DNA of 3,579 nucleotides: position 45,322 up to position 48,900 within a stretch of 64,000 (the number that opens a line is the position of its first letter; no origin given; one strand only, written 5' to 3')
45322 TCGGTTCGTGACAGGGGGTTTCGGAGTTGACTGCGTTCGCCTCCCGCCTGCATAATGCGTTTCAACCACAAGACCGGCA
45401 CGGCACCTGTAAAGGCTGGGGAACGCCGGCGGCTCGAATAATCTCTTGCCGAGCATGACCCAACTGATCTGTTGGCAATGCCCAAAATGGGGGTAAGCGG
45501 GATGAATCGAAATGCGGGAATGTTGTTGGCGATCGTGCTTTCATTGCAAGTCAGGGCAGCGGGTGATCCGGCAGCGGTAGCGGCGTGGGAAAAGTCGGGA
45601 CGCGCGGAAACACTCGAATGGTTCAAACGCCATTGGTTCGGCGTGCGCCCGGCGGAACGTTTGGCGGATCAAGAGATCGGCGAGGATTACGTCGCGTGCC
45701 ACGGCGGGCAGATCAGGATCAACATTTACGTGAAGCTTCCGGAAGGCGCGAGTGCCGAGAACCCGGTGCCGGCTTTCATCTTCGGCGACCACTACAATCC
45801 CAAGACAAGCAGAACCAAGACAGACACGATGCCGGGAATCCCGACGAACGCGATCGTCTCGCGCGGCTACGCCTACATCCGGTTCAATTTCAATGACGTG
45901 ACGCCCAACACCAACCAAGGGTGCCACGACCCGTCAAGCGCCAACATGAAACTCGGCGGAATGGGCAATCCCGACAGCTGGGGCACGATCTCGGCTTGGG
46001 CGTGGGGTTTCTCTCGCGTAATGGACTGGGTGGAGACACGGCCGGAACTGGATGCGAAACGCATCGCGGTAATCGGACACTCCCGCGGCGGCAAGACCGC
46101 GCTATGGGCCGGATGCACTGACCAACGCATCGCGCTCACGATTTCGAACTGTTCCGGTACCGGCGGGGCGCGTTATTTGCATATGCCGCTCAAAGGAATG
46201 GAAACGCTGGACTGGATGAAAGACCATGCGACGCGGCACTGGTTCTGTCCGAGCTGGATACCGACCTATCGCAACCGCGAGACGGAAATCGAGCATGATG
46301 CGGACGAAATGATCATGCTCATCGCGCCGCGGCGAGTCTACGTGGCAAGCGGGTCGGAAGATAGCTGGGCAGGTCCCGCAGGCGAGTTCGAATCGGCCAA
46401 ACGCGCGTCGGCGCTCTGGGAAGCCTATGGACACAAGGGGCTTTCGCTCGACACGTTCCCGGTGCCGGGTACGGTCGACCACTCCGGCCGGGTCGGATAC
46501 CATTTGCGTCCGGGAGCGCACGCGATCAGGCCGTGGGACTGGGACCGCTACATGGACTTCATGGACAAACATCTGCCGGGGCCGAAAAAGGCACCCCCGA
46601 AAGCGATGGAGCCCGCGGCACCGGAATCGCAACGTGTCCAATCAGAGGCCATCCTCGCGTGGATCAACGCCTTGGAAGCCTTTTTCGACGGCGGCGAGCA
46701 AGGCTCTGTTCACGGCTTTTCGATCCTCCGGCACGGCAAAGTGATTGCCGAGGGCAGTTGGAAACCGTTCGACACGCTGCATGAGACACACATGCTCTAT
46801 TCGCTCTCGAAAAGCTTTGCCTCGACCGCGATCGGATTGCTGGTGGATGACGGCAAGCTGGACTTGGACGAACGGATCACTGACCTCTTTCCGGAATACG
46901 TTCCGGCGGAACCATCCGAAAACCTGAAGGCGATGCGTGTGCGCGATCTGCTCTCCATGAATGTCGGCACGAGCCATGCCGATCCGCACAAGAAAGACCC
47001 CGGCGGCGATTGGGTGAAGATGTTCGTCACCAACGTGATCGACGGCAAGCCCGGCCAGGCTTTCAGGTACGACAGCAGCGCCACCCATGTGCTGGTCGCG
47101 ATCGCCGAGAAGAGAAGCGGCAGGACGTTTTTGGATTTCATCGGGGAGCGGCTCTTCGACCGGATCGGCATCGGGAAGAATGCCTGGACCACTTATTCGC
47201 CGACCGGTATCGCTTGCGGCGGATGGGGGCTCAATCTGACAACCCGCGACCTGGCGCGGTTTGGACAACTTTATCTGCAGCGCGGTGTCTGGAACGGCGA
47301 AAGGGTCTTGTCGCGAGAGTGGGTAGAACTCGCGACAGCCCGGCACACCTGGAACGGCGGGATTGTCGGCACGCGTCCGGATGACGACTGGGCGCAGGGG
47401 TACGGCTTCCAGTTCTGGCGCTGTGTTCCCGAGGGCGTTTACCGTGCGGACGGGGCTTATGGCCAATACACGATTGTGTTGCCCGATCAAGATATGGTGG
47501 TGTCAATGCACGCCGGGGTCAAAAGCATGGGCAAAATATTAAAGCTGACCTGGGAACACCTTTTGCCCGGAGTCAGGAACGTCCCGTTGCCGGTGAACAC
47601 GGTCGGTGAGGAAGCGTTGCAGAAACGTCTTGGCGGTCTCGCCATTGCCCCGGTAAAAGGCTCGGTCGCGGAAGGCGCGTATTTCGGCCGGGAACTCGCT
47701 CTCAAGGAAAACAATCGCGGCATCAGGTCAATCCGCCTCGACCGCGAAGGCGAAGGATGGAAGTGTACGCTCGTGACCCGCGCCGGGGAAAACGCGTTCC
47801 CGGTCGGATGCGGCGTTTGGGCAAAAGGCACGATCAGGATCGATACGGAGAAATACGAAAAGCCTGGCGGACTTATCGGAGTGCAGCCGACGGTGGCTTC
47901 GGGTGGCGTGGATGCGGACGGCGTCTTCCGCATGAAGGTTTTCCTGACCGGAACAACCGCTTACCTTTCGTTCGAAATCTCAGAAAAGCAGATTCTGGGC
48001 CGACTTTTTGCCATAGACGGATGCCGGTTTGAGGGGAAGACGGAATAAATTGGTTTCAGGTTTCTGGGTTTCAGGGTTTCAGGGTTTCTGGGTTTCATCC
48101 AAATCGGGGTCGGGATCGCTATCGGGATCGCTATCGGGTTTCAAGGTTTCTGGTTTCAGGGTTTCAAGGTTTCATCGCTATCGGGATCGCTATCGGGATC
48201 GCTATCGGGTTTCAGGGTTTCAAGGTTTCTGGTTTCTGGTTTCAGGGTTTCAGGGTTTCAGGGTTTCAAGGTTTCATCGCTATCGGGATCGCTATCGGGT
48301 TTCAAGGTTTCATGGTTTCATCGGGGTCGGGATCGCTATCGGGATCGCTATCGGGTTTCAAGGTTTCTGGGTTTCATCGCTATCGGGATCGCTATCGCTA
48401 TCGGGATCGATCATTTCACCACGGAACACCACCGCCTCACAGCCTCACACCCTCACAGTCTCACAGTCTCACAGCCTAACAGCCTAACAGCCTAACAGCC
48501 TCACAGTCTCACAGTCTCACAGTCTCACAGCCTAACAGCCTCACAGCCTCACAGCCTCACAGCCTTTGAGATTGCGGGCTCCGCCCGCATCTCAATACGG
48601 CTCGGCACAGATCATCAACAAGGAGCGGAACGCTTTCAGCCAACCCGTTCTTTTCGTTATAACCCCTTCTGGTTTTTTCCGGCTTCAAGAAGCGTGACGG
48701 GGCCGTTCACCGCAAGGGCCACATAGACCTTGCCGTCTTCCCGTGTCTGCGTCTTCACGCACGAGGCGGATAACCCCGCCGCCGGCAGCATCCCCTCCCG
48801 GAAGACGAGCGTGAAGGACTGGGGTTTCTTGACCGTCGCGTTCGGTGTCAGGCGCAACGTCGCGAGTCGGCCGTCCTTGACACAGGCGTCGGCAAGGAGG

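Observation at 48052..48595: A 0.5-kb composite satellite of three interleaved short-repeat families, capped by a strong hairpin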

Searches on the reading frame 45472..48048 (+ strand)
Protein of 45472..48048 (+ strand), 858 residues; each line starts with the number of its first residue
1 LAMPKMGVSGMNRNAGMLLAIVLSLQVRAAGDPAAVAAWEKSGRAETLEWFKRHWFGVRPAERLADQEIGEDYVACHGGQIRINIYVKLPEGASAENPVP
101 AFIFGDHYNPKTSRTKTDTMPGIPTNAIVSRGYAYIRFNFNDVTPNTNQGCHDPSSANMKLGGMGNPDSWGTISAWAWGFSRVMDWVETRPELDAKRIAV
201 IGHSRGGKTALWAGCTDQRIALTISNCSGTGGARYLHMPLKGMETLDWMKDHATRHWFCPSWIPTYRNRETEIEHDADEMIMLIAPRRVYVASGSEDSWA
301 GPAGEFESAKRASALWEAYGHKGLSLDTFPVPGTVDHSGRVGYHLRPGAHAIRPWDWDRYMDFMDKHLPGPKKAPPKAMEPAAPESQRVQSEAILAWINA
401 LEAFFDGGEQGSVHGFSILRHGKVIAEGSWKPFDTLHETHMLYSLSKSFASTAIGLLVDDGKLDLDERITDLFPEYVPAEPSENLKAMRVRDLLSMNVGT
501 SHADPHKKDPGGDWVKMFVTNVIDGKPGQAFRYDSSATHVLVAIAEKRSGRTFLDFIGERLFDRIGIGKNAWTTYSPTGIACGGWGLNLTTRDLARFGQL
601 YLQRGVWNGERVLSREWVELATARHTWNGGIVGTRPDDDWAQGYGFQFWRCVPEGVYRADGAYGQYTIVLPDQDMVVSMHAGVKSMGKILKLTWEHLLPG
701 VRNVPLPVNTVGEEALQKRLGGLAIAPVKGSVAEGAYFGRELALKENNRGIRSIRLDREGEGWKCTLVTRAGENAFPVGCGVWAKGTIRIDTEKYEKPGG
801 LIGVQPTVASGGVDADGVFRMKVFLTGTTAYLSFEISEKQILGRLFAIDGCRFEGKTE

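Call 6: search_protein_families(library=pfam, proteins=[window:45472-48048:+])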
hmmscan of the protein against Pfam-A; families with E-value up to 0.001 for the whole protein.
window:45472-48048:+ (858 aa): 2 families
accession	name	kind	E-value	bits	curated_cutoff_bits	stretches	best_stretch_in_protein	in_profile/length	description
PF22244.2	GCE_fung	-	4.9e-34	118.6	27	1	77-320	6-231/231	Glucuronyl esterase, fungi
PF00144.29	Beta-lactamase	-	7.6e-34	117.8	27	1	416-679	17-306/329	Beta-lactamase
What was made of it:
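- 45502..48048 (+): Upstream flanking gene. It encodes a serine hydrolase (glucuronyl-esterase-like plus beta-lactamase-family domains). Its stop codon lies 3 nt before the array. Pfam PF22244 and PF00144 (call 6).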

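Call 38: find_encoding_contigs(protein=window:45502-48048:+, flank=10000, max_places=10)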
Protein window:45502-48048:+ (848 aa): 2 contigs read that carry it; 2 places shown.
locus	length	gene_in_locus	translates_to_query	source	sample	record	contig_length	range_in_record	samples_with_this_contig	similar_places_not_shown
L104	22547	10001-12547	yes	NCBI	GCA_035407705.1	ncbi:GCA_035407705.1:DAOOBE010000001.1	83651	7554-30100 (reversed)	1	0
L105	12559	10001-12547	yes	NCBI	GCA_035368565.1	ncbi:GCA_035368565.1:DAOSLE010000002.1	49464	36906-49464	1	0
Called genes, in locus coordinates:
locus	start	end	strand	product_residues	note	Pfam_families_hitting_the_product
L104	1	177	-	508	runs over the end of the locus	PF02826:2-Hacid_dh_C (faint), PF13241:NAD_binding_7, PF02254:TrkA_N (faint), PF03446:NAD_binding_2 (faint), PF03807:F420_oxidored (faint), PF13460:NAD_binding_10 (faint), PF05201:GlutR_N, PF01488:Shikimate_DH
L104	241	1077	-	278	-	PF01678:DAP_epimerase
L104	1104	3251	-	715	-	PF17804:TSP_NTD, PF00595:PDZ (faint), PF03572:Peptidase_S41, PF11818:DUF3340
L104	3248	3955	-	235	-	PF08378:NERD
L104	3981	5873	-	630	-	PF13292:DXP_synthase_N, PF02775:TPP_enzyme_C (faint), PF02779:Transket_pyr, PF02780:Transketolase_C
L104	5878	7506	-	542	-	-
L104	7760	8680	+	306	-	PF01479:S4, PF00849:PseudoU_synth_2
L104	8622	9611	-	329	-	PF01261:AP_endonuc_2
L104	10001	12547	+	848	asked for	PF22244:GCE_fung, PF00144:Beta-lactamase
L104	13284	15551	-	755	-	PF03632:Glyco_hydro_65m, PF22124:Glyco_hydro_95_cat (weak)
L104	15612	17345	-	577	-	PF04616:Glyco_hydro_43, PF00754:F5_F8_type_C, PF22633:F5_F8_type_C_2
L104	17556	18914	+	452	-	-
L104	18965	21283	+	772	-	-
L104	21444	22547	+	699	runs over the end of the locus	PF07944:Beta-AFase-like_GH127_cat, PF20736:Glyco_hydro127M (faint)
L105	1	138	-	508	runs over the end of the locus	PF02826:2-Hacid_dh_C (faint), PF13241:NAD_binding_7, PF02254:TrkA_N (faint), PF03446:NAD_binding_2 (faint), PF03807:F420_oxidored (faint), PF13460:NAD_binding_10 (faint), PF05201:GlutR_N, PF01488:Shikimate_DH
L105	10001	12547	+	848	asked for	PF22244:GCE_fung, PF00144:Beta-lactamase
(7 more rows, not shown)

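Call 41: list_cluster_members(proteins=[window:45502-48048:+, P0001])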
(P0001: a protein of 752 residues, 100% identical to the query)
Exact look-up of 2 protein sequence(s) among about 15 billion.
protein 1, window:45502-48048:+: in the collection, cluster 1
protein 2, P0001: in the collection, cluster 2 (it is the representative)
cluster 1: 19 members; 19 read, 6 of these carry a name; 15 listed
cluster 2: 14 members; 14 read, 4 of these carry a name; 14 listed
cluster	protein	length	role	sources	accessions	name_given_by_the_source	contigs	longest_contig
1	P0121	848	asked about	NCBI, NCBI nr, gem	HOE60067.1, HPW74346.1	MAG TPA: serine hydrolase [Kiritimatiellia bacterium] | serine hydrolase [Kiritimatiellia bacterium]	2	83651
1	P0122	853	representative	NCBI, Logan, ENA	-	-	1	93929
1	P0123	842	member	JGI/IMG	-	CubicO group peptidase (beta-lactamase class C family)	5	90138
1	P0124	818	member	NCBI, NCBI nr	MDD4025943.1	MAG: serine hydrolase, partial [Kiritimatiellae bacterium] | serine hydrolase [Kiritimatiellia bacterium]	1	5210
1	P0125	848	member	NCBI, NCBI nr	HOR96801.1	MAG TPA: serine hydrolase [Kiritimatiellia bacterium] | serine hydrolase [Kiritimatiellia bacterium]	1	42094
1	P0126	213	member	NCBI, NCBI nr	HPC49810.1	MAG TPA: hypothetical protein PL016_06740, partial [Kiritimatiellia bacterium] | hypothetical protein [Kiritimatiellia bacterium]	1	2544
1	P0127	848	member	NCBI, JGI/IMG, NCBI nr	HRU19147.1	MAG TPA: serine hydrolase [Kiritimatiellia bacterium] | serine hydrolase [Kiritimatiellia bacterium]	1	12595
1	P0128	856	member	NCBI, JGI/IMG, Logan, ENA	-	-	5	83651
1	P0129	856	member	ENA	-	-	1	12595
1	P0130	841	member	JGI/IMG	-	-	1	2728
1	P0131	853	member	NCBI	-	-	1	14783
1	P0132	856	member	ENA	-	-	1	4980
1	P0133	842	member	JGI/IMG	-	-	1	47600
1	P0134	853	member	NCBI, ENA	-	-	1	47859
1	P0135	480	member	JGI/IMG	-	-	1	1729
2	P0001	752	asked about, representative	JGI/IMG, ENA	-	-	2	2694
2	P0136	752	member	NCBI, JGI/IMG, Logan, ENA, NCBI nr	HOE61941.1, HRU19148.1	MAG TPA: hypothetical protein P5125_02215 [Kiritimatiellia bacterium] | hypothetical protein | hypothetical protein [Kiritimatiellia bacterium]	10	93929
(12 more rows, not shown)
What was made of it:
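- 45502..48048 (+): The exact protein is on record as 'serine hydrolase [Kiritimatiellia bacterium]' (calls 38, 41).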

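Call 43: find_encoding_contigs(protein=P0136, flank=4000, max_places=10)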
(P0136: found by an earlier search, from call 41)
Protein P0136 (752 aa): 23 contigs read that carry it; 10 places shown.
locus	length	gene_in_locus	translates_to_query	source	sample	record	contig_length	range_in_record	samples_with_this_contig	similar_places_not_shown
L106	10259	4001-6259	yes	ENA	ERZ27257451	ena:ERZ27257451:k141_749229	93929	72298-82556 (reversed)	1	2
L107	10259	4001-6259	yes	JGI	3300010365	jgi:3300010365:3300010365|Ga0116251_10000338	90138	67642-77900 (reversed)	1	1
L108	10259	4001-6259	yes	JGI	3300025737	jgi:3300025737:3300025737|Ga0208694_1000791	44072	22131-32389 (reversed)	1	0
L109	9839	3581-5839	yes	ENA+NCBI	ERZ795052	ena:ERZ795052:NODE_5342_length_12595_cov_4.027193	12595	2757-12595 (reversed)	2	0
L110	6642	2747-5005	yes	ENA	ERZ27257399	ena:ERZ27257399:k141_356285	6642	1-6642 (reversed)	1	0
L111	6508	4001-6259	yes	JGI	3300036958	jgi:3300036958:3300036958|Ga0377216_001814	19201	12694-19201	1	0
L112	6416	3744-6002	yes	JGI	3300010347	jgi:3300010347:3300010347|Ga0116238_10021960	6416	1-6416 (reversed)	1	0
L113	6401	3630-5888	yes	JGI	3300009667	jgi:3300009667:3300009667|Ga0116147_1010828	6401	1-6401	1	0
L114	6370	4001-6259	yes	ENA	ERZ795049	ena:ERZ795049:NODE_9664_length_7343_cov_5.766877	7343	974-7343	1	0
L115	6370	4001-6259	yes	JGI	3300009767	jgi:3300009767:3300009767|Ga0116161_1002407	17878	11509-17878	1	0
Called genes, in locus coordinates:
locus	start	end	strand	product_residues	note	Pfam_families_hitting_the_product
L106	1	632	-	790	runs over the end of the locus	-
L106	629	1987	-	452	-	-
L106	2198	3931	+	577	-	PF04616:Glyco_hydro_43, PF00754:F5_F8_type_C, PF22633:F5_F8_type_C_2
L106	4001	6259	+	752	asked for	PF03632:Glyco_hydro_65m, PF22124:Glyco_hydro_95_cat (weak)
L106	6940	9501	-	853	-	PF22244:GCE_fung, PF00144:Beta-lactamase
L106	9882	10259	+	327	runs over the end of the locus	PF01261:AP_endonuc_2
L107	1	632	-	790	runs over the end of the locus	-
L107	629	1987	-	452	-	-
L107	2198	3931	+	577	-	PF04616:Glyco_hydro_43, PF00754:F5_F8_type_C, PF22633:F5_F8_type_C_2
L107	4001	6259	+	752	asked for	PF03632:Glyco_hydro_65m, PF22124:Glyco_hydro_95_cat (weak)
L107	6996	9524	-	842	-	PF22244:GCE_fung, PF00144:Beta-lactamase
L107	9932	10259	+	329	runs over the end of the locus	PF01261:AP_endonuc_2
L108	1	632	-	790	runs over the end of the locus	-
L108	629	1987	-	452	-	-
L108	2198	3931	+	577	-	PF04616:Glyco_hydro_43, PF00754:F5_F8_type_C, PF22633:F5_F8_type_C_2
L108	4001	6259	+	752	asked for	PF03632:Glyco_hydro_65m, PF22124:Glyco_hydro_95_cat (weak)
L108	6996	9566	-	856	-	PF22244:GCE_fung, PF00144:Beta-lactamase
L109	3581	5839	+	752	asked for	PF03632:Glyco_hydro_65m, PF22124:Glyco_hydro_95_cat (weak)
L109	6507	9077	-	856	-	PF22244:GCE_fung, PF00144:Beta-lactamase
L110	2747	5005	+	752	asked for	PF03632:Glyco_hydro_65m, PF22124:Glyco_hydro_95_cat (weak)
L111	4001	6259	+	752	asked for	PF03632:Glyco_hydro_65m, PF22124:Glyco_hydro_95_cat (weak)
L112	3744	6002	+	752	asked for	PF03632:Glyco_hydro_65m, PF22124:Glyco_hydro_95_cat (weak)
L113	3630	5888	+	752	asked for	PF03632:Glyco_hydro_65m, PF22124:Glyco_hydro_95_cat (weak)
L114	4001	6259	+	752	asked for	PF03632:Glyco_hydro_65m, PF22124:Glyco_hydro_95_cat (weak)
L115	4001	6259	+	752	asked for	PF03632:Glyco_hydro_65m, PF22124:Glyco_hydro_95_cat (weak)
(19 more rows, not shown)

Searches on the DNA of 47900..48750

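Call 76: search_rna_families(source=window, start=47900, end=48750, threshold=evalue, max_evalue=1)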
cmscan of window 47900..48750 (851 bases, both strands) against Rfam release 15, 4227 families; matches with E-value up to 1: 0.
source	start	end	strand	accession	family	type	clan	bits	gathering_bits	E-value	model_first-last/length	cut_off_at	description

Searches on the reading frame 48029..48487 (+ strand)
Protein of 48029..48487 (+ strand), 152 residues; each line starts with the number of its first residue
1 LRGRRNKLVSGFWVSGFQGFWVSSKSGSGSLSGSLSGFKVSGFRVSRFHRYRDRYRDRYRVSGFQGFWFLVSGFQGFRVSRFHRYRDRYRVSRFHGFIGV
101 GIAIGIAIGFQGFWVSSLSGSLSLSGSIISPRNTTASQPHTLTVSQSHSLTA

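Call 29: search_protein_families(library=pfam, proteins=[window:48029-48487:+], max_evalue=0.01)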
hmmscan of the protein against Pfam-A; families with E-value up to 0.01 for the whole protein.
window:48029-48487:+ (152 aa): 0 families
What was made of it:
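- No Pfam family for the ORF crossing the array (call 29). No Pfam family matches (call 29).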
